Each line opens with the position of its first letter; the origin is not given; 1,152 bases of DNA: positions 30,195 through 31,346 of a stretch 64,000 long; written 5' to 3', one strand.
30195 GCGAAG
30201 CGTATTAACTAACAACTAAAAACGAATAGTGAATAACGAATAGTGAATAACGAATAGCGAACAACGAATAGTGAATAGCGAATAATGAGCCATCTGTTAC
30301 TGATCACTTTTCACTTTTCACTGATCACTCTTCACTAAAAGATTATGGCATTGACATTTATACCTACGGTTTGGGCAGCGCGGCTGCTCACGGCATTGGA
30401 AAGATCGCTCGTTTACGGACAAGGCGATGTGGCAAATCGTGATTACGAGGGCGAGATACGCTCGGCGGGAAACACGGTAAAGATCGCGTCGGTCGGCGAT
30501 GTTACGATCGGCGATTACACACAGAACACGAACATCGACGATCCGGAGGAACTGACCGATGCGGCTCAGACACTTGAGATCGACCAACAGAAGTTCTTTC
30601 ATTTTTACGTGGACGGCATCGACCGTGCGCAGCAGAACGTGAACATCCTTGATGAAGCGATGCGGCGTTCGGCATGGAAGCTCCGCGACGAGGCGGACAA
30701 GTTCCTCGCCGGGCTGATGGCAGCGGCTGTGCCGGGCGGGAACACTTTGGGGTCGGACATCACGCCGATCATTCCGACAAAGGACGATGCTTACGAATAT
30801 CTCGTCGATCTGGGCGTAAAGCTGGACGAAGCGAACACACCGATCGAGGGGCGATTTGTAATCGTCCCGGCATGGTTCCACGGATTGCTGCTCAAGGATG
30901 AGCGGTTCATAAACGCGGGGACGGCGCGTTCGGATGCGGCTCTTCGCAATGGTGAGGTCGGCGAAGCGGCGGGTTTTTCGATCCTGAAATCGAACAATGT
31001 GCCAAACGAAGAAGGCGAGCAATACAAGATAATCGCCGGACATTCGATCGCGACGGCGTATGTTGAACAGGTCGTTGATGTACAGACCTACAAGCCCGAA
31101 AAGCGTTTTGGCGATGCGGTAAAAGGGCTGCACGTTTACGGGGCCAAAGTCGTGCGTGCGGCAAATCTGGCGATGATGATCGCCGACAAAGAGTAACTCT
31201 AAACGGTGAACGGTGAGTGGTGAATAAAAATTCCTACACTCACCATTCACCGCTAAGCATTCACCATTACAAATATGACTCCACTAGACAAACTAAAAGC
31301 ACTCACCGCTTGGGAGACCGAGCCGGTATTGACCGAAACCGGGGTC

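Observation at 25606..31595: Compact divergent phage-derived capsid plus lysis module lacking terminase, tail, integrase and replication genes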

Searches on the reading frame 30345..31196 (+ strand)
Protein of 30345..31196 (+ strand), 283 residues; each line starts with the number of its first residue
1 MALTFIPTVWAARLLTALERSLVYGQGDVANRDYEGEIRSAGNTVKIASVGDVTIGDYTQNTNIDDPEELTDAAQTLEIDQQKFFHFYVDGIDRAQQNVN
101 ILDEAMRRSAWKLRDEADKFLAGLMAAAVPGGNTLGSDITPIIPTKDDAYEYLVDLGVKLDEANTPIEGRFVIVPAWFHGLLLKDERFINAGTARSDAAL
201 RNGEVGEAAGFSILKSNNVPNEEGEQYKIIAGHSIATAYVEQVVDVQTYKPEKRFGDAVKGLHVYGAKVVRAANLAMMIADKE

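Call 3: search_protein_families(library=pfam, proteins=[window:30345-31196:+], max_evalue=0.1)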
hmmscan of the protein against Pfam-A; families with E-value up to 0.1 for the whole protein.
window:30345-31196:+ (283 aa): 1 family
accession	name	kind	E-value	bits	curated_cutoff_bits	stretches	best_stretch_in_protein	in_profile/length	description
PF25209.1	Phage_capsid_4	-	3.1e-11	44.5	27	1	27-272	16-254/262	Phage capsid protein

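Call 4: search_protein_families(library=phrogs, proteins=[window:30345-31196:+], max_evalue=0.1)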
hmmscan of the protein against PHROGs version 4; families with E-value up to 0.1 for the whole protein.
window:30345-31196:+ (283 aa): 5 families
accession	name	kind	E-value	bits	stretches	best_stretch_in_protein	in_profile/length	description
phrog_267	-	head and packaging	1e-66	226.8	1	3-278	38-323/410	major head protein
phrog_283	-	head and packaging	5.5e-18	66.5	1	3-225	3-224/385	major head protein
phrog_422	-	head and packaging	3e-05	24.6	1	42-215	40-210/297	major head protein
phrog_1357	-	head and packaging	0.00017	21.6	1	101-224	131-265/356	major head protein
phrog_544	-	head and packaging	0.011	16.2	0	182-224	179-221/282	major head protein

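Call 11: find_related_loci(query=window:30345-31196:+, collection=genome_contigs, flank=10000)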
Query window:30345-31196:+ (283 aa) in genome_contigs; peptide patterns used: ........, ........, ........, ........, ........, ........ (x = any residue, [..] = any of these).
459 stretches matched a pattern; 397 encode a relative of the query (tblastn E <= 1e-3); the best 80 are kept; 80 distinct loci.
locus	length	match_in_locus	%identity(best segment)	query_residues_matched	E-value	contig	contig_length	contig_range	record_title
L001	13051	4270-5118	90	1-283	1e-173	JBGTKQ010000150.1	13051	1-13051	MAG: Pyrinomonadaceae bacterium isolate JTS-RE316 k141_10262413, whole genome shotgun sequence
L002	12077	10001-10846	90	1-282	8e-173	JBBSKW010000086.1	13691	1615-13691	MAG: Pyrinomonadales bacterium isolate metawrap_LS4_31 metawrap_LS4_31_K_1042827_L_13691_cov_14.7471, whole genome shotg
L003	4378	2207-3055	84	1-283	1e-166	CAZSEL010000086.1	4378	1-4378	MAG TPA_asm: uncultured Chloracidobacterium sp. isolate SRP136066_co1_94 genome assembly, contig: NODE_37442_length_4378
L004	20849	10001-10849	80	1-283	5e-158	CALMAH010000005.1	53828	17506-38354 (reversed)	MAG TPA_asm: uncultured Acidobacteria bacterium isolate SRR2107179_bin.92_CONCOCT_v1.1_MAG genome assembly, contig: ERZ7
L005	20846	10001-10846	79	1-282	5e-155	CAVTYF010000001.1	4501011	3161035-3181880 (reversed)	MAG: uncultured Acidobacteriota bacterium isolate MFD04651.bin.2.34 genome assembly, contig: contig_1, whole genome shot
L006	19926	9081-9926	79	1-282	1e-154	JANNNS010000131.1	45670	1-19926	MAG: Acidobacteriota bacterium isolate SOY_34_metabat_77_sub SOY_34_k141_3669771, whole genome shotgun sequence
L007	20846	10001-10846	79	1-282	8e-155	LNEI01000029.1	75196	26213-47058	MAG: Acidobacteria bacterium Ga0077534 Ga0077534_126.1, whole genome shotgun sequence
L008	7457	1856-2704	79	1-283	3e-154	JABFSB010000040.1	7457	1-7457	MAG: Acidobacteria bacterium isolate S-RSF-IL-10 seq_3500, whole genome shotgun sequence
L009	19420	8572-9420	79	1-283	2e-154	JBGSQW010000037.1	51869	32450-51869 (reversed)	MAG: Pyrinomonadaceae bacterium isolate JTS-AC342 k141_1994555, whole genome shotgun sequence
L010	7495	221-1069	79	1-283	3e-154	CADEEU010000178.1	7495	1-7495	MAG: uncultured Acidobacteria bacterium isolate Acidobacteria sp. RBC098 genome assembly, contig: MAG098_178, whole geno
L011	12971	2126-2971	79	1-282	9e-153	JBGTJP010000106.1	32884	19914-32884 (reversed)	MAG: Pyrinomonadaceae bacterium isolate JTS-RE292 k141_2791938, whole genome shotgun sequence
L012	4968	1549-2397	79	1-283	9e-155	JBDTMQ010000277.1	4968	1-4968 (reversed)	MAG: Acidobacteriota bacterium isolate cluster3_bin.13 NODE_96897_length_4968_cov_5.082231, whole genome shotgun sequenc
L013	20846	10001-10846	78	1-282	1e-152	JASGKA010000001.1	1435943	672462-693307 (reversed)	MAG: Pyrinomonadaceae bacterium isolate 5N531 JMF-2111-06-0005.ont.bin.531_0, whole genome shotgun sequence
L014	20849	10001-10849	78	1-283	1e-152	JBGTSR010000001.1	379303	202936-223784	MAG: Acidobacteriota bacterium isolate WDNA12_bin.36.orig NODE_2_length_379303_cov_4.618317, whole genome shotgun sequen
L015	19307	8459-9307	78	1-283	2e-152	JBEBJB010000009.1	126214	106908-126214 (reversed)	MAG: Pyrinomonadaceae bacterium isolate SF1_8 NODE_46_length_126214_cov_7.429901, whole genome shotgun sequence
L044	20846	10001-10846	77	1-282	1e-148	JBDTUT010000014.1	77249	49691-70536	MAG: Acidobacteriota bacterium isolate cluster3_bin.50 NODE_636_length_77249_cov_17.122976, whole genome shotgun sequenc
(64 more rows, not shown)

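Call 12: search_dna_similar(query=window:30345-31196:+, collection=phages, mode=protein, max_rows=20)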
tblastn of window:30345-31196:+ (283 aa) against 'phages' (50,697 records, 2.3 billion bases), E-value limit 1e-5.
Records with a match: 413; places in all: 413; records where one place covers at least 80% of the query: 411.
Best place of each record, by identity: <60% 413.
By first word of the organism name: Mycobacterium 284; Brevibacterium 32; Roseobacter 13; Bacillus 11; Streptococcus 10; Clostridium 10; Streptomyces 8; Rhizobium 7; Salinibacter 5; Pelagibacter 4; and 19 more.
By host as written in the record: Mycobacterium smegmatis mc2 155 189; Mycobacterium smegmatis mc#155 39; Brevibacterium aurantiacum SMQ-1335 32; - 10; Mycobacterium smegmatis mc2155 10; Clostridium perfringens 9; Mycobacterium smegmatius mc2 155 8; Mycobacteruim smegmatis mc2 155 4; and 74 more.
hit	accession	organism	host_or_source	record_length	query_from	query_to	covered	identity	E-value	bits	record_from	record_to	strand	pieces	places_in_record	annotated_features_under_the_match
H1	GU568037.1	Deep-sea thermophilic phage D6E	-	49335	5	282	98%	57.9%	6e-104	337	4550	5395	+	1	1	capsid protein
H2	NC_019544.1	Deep-sea thermophilic phage D6E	-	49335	5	282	98%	57.9%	6e-104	337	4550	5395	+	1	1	major head protein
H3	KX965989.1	Aeribacillus phage AP45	Aeribacillus pallidus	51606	4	282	99%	57.3%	1e-103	336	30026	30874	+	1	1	capsid protein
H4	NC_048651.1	Aeribacillus phage AP45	Aeribacillus pallidus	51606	4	282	99%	57.3%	1e-103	336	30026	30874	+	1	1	major head protein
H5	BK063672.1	Caudoviricetes sp. vir515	Methanosarcinales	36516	5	280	98%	47.7%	1e-77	261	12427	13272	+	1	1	major head protein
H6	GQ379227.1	Streptomyces phage phiSASD1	Streptomyces avermitilis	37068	4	281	98%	44.2%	2e-62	218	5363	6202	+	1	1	27: gp27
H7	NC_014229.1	Streptomyces phage phiSASD1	Streptomyces avermitilis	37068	4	281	98%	44.2%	2e-62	218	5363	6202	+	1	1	27: major head protein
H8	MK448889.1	Streptococcus phage Javan262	Streptococcus ictaluri 707-05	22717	5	270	94%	44.0%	3e-62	218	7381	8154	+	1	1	hypothetical protein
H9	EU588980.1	Clostridium phage phiCP39-O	Clostridium perfringens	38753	1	270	95%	43.1%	4e-61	214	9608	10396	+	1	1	Gp6-like protein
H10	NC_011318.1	Clostridium phage phiCP39-O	Clostridium perfringens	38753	1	270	95%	43.1%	4e-61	214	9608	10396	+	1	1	Gp6-like protein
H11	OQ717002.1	Clostridium phage vB_CpeS-17DYC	Clostridium perfringens 012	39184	1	270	95%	42.5%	7e-62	216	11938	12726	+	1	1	hypothetical protein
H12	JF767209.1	Clostridium phage phiCP34O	Clostridium perfringens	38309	1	270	95%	42.5%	4e-61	214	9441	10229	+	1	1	P22 coat protein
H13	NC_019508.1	Clostridium phage phiCP34O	Clostridium perfringens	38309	1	270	95%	42.5%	4e-61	214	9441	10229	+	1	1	P22 coat protein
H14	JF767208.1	Clostridium phage phiCP13O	Clostridium perfringens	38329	1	270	95%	42.5%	4e-61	214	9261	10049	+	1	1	P22 coat protein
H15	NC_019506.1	Clostridium phage phiCP13O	Clostridium perfringens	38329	1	270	95%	42.5%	4e-61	214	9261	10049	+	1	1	P22 coat protein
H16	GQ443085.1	Clostridium phage phiCP26F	Clostridium perfringens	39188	4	270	94%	42.6%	5e-61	214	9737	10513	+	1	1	phi26F_gp11: P22 coat protein 5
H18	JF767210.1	Clostridium phage phiCP9O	Clostridium perfringens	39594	4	270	94%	42.6%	5e-61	214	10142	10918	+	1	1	P22 coat protein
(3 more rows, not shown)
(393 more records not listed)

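Call 33: search_protein_families(library=pfam, proteins=[L002:5049-6899:-, L044:5955-7436:+], max_evalue=0.05)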
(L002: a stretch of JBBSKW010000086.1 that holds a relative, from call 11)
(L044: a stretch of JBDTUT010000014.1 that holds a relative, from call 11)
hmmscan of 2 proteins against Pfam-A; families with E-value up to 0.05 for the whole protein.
L002:5049-6899:- (616 aa): 2 families
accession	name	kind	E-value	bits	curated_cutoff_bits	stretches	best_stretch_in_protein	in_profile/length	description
PF17289.8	Terminase_6C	-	4e-14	53.3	22.6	1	460-605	2-154/155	Terminase RNaseH-like domain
PF03237.21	Terminase_6N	-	1.4e-07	31.8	22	1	242-358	81-186/215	Terminase large subunit, T4likevirus-type, N-terminal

L044:5955-7436:+ (493 aa): 2 families
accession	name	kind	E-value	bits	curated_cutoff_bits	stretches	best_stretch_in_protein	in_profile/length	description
PF03237.21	Terminase_6N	-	7.5e-11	42.5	22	1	57-323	3-214/215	Terminase large subunit, T4likevirus-type, N-terminal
PF17289.8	Terminase_6C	-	6.6e-10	39.6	22.6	1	338-483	2-154/155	Terminase RNaseH-like domain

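Call 37: find_related_loci(query=window:30345-31196:+, collection=viral_contigs, flank=10000)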
Query window:30345-31196:+ (283 aa) in viral_contigs; peptide patterns used: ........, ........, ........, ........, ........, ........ (x = any residue, [..] = any of these).
600 stretches matched a pattern (row limit reached: there are more); 583 encode a relative of the query (tblastn E <= 1e-3); the best 80 are kept; 80 distinct loci.
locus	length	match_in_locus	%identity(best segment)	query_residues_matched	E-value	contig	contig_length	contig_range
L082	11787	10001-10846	73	1-282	2e-144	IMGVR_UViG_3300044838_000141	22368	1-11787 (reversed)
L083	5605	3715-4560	74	1-282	2e-145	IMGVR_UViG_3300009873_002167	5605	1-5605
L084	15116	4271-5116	73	1-282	4e-144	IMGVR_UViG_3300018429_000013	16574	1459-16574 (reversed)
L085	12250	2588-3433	72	1-282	5e-141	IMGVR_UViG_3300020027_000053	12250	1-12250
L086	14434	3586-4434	69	1-283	8e-136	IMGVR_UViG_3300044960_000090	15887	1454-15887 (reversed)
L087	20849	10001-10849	67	1-283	2e-134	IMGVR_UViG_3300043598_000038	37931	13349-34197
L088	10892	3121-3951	60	5-282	3e-112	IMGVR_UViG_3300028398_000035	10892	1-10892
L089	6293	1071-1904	60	5-283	5e-112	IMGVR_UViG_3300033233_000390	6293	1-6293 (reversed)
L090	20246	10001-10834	59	5-282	2e-111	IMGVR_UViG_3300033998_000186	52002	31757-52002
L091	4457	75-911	60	5-283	2e-108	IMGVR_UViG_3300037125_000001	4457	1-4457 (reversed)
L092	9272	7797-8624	57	5-283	2e-107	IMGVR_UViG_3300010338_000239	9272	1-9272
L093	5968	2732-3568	58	5-282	2e-107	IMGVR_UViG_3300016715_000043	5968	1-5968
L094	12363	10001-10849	57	4-282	6e-107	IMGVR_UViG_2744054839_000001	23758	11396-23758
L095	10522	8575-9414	58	5-282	8e-107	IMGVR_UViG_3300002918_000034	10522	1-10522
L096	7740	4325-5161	57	5-282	7e-107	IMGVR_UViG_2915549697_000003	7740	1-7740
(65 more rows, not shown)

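Call 43: search_protein_families(library=phrogs, proteins=[L087:4763-5296:+, L087:8168-9184:+, L087:10944-11324:+, L087:11366-11731:+, L087:11731-12069:+, L087:12072-12431:+, L087:12436-12879:+, L087:13042-13503:+, L087:13522-14559:+, L087:14903-15709:+], max_evalue=0.01)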
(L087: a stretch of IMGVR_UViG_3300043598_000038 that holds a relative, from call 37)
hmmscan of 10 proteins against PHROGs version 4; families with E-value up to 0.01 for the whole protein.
L087:4763-5296:+ (177 aa): 0 families

L087:8168-9184:+ (338 aa): 24 families
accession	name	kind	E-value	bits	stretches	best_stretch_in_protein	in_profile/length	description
phrog_241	-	head and packaging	3.8e-29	103.2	1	30-314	43-340/679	head morphogenesis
phrog_115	-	head and packaging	7.1e-26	92.5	1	13-273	38-323/665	minor head protein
phrog_4728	-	head and packaging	6.7e-22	79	1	10-273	13-305/591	head morphogenesis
phrog_595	-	head and packaging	2.1e-20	74.5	1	6-275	6-305/513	head maturation protease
phrog_6577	-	unknown function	7.2e-19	68.6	1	34-305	2-270/1066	-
phrog_2841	-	head and packaging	1e-17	65.3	1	162-274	197-313/525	minor head protein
phrog_7625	-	head and packaging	6.3e-17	62.6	1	67-268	46-249/504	head morphogenesis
phrog_2468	-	head and packaging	1.4e-12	48.8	1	161-270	149-275/303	head morphogenesis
phrog_21789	-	head and packaging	3.3e-11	42.6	1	190-277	180-272/1195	virion structural protein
phrog_19443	-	head and packaging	9.6e-10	38.5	1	159-309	167-326/579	minor head protein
phrog_1657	-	head and packaging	6.7e-09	36.5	1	129-273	127-304/337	head morphogenesis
phrog_324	-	head and packaging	1.5e-08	35.2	1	154-278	196-328/624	head morphogenesis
phrog_2662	-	head and packaging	5.7e-08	32.8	1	154-268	581-709/717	portal protein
phrog_3517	-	head and packaging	6.6e-06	26.6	1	118-273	146-334/371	head morphogenesis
phrog_16619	-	head and packaging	1.8e-05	23.4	1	225-306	226-303/1440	minor head protein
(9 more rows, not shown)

L087:10944-11324:+ (126 aa): 1 family
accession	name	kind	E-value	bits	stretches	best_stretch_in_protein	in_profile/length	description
phrog_24894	-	unknown function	6.5e-06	27.4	1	25-125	27-121/123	-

L087:11366-11731:+ (121 aa): 0 families

L087:11731-12069:+ (112 aa): 1 family
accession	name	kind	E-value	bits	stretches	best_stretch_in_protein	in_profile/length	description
phrog_4055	-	unknown function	0.0014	19.7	1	26-56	22-52/137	-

L087:12072-12431:+ (119 aa): 0 families

L087:12436-12879:+ (147 aa): 2 families
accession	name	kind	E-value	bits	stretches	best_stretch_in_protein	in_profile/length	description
phrog_5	-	connector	3.1e-07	31.5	1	2-128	89-189/239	tail completion or Neck1 protein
phrog_26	-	connector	0.0012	19.3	1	67-123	153-206/321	tail completion or Neck1 protein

L087:13042-13503:+ (153 aa): 0 families

L087:13522-14559:+ (345 aa): 1 family
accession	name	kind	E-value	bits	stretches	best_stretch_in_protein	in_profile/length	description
phrog_290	-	tail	2.4e-11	44.6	1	77-343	85-335/411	minor tail protein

L087:14903-15709:+ (268 aa): 0 families

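Call 51: find_homologous_proteins(query=A3, max_evalue=1e-30)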
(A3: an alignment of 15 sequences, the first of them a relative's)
Query A3 (15 sequences) (493 aa, profile of the alignment): 3908 proteins with E <= 1e-30 among 8000 candidates; the best 120 are listed.
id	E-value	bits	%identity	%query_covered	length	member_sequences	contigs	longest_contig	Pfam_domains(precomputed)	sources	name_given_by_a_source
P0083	1.4e-243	827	61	96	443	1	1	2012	PF17289.9,PF03237.22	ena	-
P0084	7.5e-243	824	60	96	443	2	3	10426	PF17289.9,PF03237.22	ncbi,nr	ncbi:MAG: phage terminase large subunit [Pyrinomonadaceae bacterium]|nr:phage terminase large subuni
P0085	2.5e-242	822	60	95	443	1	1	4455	PF17289.9,PF03237.22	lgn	-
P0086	3.9e-242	822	61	95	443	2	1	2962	PF17289.9,PF03237.22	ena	-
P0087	5.1e-242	821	60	95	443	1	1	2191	PF17289.9,PF03237.22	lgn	-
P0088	6.6e-242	821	60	97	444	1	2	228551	PF17289.9,PF03237.22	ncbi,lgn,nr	ncbi:MAG: phage terminase large subunit [Acidobacteria bacterium]|nr:phage terminase large subunit [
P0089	1.1e-241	820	60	96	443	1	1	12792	PF17289.9,PF03237.22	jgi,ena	-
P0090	1.5e-241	820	63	97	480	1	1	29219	PF17289.9,PF03237.22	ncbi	ncbi:MAG: phage terminase large subunit [Pyrinomonadaceae bacterium]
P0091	1.8e-241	820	60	95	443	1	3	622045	PF17289.9,PF03237.22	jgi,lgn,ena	jgi:predicted phage terminase large subunit-like protein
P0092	2.6e-241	819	59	96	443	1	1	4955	PF17289.9,PF03237.22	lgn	-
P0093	4.2e-241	818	63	97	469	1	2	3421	PF17289.9,PF03237.22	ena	-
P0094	4.3e-241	818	60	97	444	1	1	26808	PF17289.9,PF03237.22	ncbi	-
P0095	5.0e-241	818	65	95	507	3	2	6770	PF17289.9,PF03237.22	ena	-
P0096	3.8e-240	815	60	96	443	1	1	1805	PF17289.9,PF03237.22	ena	-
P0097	5.0e-240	815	79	100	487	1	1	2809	PF17289.9,PF03237.22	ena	-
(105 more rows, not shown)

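Call 56: search_protein_families(library=padloc, proteins=[window:30345-31196:+], max_evalue=0.01)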
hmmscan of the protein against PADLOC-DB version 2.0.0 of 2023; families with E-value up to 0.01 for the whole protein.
window:30345-31196:+ (283 aa): 0 families
